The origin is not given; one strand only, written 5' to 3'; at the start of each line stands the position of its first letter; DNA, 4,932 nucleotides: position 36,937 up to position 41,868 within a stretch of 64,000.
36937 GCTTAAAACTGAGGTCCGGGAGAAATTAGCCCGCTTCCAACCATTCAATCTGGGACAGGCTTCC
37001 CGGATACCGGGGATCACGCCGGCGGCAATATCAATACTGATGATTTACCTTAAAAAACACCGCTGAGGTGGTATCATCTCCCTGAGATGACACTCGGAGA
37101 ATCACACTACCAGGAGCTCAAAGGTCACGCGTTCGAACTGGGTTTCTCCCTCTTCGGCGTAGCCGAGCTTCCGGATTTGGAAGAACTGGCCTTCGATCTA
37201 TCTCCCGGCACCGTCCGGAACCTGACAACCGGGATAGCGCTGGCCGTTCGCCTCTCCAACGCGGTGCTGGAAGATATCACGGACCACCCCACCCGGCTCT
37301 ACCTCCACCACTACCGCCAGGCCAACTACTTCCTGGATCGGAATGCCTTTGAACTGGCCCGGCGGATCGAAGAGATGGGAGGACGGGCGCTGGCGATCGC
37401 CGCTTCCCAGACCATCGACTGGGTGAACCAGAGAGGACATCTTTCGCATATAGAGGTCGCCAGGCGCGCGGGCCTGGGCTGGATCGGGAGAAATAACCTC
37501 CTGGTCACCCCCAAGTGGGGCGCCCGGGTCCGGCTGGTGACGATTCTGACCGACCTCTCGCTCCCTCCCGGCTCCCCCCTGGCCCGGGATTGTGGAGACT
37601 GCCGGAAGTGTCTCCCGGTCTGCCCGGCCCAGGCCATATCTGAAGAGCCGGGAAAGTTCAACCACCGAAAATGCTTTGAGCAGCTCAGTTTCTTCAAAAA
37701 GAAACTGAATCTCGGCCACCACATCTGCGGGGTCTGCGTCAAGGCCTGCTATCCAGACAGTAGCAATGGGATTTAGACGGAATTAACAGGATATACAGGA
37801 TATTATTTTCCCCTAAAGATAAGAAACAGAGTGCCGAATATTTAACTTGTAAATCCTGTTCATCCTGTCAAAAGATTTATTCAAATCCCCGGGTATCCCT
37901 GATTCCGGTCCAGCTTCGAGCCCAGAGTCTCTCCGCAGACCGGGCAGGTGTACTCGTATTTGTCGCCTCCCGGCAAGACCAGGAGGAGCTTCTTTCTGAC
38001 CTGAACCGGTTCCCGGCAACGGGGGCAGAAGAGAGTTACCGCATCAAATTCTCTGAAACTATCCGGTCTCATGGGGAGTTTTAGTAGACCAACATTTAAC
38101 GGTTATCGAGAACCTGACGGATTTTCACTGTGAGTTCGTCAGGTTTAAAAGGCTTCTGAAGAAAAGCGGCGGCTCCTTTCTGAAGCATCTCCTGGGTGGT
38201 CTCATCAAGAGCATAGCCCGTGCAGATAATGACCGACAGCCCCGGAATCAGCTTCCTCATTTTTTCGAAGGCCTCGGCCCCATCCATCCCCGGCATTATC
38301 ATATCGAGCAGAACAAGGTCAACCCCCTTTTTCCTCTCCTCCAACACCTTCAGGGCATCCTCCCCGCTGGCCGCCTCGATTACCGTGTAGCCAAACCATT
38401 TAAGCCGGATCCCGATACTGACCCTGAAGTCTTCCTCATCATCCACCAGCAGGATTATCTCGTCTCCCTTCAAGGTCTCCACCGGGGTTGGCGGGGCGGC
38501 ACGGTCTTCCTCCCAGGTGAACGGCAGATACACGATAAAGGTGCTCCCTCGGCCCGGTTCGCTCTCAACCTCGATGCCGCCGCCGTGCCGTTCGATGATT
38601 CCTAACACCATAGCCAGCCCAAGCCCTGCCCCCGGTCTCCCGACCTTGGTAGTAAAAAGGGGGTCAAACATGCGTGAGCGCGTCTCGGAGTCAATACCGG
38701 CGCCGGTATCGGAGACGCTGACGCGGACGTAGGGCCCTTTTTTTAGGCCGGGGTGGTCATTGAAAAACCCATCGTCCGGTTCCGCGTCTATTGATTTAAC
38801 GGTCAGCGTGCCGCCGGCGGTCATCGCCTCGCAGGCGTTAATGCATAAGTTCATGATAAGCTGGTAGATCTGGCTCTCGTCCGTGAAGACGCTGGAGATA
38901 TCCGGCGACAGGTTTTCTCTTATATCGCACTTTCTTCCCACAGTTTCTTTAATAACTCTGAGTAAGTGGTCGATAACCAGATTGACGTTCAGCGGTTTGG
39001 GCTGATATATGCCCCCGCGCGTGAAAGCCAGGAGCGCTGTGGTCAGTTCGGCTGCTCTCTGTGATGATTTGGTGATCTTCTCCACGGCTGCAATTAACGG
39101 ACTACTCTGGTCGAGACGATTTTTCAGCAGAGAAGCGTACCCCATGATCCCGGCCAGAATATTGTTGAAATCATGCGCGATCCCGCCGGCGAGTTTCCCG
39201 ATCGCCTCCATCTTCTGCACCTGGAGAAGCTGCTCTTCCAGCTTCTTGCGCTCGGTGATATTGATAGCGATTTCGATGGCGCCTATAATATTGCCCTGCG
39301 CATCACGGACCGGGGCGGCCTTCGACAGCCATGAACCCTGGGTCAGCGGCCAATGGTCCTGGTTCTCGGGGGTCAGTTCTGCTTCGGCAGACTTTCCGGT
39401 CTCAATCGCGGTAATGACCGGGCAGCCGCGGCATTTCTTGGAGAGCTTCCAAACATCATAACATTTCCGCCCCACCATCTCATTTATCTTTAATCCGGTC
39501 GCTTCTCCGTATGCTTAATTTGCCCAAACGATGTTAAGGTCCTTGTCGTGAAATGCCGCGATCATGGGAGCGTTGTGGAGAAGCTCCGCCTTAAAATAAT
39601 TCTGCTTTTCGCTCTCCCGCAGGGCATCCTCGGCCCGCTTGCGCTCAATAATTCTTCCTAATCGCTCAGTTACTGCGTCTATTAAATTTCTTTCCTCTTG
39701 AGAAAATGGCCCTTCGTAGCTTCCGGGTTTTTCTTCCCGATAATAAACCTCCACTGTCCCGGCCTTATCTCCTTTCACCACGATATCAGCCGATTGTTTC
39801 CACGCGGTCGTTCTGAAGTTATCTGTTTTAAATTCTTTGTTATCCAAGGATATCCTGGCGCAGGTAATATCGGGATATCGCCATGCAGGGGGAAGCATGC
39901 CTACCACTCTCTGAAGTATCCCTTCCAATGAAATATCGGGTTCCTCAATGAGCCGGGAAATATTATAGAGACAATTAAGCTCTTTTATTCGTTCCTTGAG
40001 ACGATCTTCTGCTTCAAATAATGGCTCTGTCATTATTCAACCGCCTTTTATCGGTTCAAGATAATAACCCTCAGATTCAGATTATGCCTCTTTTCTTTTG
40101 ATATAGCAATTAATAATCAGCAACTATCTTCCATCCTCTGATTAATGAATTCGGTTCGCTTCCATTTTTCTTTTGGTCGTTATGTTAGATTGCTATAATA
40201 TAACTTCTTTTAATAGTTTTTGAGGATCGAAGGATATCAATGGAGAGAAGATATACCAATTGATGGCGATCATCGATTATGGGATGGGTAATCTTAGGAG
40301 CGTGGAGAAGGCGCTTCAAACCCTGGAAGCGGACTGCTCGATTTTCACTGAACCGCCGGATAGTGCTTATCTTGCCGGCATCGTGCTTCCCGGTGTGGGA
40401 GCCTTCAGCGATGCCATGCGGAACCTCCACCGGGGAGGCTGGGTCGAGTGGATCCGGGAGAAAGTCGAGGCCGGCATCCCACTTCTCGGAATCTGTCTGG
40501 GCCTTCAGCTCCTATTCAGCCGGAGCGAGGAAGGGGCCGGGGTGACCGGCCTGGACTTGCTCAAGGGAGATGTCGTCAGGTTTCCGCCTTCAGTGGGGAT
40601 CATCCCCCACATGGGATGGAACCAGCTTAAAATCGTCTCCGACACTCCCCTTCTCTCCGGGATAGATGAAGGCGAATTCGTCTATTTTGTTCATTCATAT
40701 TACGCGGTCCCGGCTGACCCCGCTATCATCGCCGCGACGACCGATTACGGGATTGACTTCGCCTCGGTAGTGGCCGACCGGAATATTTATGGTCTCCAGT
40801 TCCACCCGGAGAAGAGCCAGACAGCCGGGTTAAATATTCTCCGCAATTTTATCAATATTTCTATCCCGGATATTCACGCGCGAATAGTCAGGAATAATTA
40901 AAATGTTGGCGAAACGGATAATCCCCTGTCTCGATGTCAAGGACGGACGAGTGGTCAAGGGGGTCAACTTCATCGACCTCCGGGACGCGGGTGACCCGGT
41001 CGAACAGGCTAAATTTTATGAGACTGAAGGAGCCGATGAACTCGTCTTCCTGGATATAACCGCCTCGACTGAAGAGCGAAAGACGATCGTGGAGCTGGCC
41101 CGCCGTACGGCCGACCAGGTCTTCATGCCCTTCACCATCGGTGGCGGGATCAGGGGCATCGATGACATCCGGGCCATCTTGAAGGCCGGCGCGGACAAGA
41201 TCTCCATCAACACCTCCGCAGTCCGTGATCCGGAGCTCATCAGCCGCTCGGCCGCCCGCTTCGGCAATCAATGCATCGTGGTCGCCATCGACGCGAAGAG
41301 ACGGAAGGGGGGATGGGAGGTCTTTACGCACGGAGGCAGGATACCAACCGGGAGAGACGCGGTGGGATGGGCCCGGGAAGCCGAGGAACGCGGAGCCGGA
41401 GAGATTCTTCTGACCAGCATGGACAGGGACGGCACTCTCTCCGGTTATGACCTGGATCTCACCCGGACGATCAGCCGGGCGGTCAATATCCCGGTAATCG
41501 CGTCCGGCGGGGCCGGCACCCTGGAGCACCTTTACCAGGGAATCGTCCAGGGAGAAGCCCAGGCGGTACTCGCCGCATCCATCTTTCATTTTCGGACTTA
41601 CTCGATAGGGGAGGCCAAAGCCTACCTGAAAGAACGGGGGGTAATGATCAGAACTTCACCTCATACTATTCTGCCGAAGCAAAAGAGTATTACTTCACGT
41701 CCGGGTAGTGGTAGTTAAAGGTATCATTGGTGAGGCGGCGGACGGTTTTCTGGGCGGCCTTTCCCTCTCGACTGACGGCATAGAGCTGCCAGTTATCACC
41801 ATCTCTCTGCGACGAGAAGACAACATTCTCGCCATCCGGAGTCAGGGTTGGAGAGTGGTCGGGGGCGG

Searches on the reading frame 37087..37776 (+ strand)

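Call 8: search_protein_families(library=pfam, proteins=[window:37087-37776:+])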
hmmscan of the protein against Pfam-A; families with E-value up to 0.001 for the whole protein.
window:37087-37776:+ (229 aa): 1 family
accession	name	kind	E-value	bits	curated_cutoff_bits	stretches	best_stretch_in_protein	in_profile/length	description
PF13484.11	Fer4_16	-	2.8e-06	28.5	30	1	169-221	2-63/66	4Fe-4S double cluster binding domain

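Call 47: search_protein_families(library=ncbifam, proteins=[window:37087-37776:+], max_evalue=0.001)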
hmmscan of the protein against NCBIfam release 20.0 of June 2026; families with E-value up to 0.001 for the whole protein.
window:37087-37776:+ (229 aa): 2 families
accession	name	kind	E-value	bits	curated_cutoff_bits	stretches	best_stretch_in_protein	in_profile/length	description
TIGR00276.1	TIGR00276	equivalog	3.5e-22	78.8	200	1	112-200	124-211/337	tRNA epoxyqueuosine(34) reductase QueG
TIGR02486.1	RDH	subfamily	8.9e-14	52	160.35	1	118-221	150-276/314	reductive dehalogenase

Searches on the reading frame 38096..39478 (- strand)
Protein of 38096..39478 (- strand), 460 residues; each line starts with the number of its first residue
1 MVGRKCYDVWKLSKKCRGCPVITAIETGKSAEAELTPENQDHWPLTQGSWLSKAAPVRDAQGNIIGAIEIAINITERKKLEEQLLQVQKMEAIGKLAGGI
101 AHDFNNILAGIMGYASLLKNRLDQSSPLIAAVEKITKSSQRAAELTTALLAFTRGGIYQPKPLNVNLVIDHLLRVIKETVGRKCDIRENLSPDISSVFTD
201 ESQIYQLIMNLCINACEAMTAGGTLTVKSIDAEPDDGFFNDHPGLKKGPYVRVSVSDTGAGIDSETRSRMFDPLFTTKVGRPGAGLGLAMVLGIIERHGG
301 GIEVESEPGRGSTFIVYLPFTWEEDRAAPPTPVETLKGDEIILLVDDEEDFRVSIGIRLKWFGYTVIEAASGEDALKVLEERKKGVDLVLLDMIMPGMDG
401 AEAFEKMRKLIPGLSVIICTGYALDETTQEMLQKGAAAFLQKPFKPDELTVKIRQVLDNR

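Call 8: search_protein_families(library=pfam, proteins=[window:38096-39478:-])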
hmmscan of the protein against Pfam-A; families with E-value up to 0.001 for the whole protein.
window:38096-39478:- (460 aa): 4 families
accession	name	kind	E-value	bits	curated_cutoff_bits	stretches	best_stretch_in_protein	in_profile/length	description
PF00072.30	Response_reg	-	3.1e-26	92.1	30.2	1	342-453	1-110/111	Response regulator receiver domain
PF02518.31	HATPase_c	-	5.3e-22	78.8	26.4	1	200-320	2-109/111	Histidine kinase-, DNA gyrase B-, and HSP90-like ATPase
PF00512.31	HisKA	-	5.1e-09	36.5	26.9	1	94-154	3-62/66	His Kinase A (phospho-acceptor) domain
PF08448.16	PAS_4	-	4.7e-05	24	23.1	1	2-78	36-109/110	PAS fold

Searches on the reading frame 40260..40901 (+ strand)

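Call 8: search_protein_families(library=pfam, proteins=[window:40260-40901:+])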
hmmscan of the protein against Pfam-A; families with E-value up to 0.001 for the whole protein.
window:40260-40901:+ (213 aa): 4 families
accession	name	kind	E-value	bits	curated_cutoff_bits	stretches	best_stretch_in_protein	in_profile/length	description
PF00117.34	GATase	-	1.9e-22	80.3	22.8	1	4-198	2-187/190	Glutamine amidotransferase class-I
PF07685.20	GATase_3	-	1.8e-06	28.2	27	1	38-104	41-114/196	CobB/CobQ-like glutamine amidotransferase domain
PF07722.19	Peptidase_C26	-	6e-06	26.6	20.5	1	64-184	97-219/219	Peptidase C26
PF01174.25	SNO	-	0.0001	22.7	27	0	13-107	9-102/188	SNO glutamine amidotransferase family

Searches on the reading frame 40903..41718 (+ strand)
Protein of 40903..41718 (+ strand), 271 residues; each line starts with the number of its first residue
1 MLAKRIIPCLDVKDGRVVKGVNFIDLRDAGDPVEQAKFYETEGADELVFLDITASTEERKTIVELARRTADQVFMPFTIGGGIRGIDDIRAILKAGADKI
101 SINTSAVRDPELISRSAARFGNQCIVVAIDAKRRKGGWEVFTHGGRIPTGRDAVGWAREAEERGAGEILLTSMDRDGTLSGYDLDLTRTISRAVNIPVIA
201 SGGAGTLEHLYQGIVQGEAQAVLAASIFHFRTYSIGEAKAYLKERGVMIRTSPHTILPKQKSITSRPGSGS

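Call 8: search_protein_families(library=pfam, proteins=[window:40903-41718:+])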
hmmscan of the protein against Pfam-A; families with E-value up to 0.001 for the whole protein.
window:40903-41718:+ (271 aa): 3 families
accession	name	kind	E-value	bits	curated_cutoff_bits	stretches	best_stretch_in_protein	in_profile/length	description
PF00977.27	His_biosynth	-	4.8e-85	285.1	23.6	1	5-233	1-227/228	Histidine biosynthesis protein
PF03060.21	NMO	-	9.7e-06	25.6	28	0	154-222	146-219/331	Nitronate monooxygenase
PF02581.23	TMP-TENI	-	0.00048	20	27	0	34-102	106-176/180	Thiamine monophosphate synthase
